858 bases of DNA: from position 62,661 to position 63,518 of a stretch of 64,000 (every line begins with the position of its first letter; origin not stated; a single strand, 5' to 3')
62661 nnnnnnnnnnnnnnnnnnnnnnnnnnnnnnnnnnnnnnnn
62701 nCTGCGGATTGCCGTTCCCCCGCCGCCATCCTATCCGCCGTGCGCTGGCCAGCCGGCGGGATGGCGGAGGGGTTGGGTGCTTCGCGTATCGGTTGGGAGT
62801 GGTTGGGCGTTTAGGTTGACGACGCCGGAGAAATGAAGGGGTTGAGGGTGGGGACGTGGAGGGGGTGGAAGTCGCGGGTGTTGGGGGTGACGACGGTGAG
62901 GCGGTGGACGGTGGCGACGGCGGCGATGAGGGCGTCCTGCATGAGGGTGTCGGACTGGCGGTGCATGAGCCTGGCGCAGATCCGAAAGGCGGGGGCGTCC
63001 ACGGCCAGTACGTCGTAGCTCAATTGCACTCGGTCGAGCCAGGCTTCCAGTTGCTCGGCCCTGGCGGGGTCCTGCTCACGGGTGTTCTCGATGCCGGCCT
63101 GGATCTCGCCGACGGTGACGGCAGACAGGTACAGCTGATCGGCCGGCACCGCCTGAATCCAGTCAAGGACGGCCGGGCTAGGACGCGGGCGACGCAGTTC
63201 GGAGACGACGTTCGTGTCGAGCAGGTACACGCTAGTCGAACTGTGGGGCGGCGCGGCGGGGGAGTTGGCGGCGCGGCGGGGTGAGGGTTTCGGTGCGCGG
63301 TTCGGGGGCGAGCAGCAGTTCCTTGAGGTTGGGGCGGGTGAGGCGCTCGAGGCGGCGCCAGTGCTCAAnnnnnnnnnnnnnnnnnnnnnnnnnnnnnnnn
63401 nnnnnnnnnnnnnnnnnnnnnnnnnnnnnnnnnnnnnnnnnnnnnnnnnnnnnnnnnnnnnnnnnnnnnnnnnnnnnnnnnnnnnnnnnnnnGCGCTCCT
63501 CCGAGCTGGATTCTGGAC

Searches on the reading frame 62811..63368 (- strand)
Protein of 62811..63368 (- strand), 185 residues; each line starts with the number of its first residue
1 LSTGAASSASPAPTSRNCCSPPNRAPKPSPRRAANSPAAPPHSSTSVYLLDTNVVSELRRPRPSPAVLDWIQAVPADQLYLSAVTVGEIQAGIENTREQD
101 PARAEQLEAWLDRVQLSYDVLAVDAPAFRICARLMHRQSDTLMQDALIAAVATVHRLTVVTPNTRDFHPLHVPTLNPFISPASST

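Call 3: search_protein_families(library=pfam, proteins=[window:62811-63368:-], max_evalue=0.1)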
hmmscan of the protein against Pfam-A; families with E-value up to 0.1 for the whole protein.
window:62811-63368:- (185 aa): 2 families
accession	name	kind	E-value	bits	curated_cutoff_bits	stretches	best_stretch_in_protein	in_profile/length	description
PF01850.27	PIN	-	1.8e-14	54.8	23.6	1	48-165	1-113/120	PIN domain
PF18480.7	DUF5615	-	0.0089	16.3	23.8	1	141-175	33-66/110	Domain of unknown function (DUF5615)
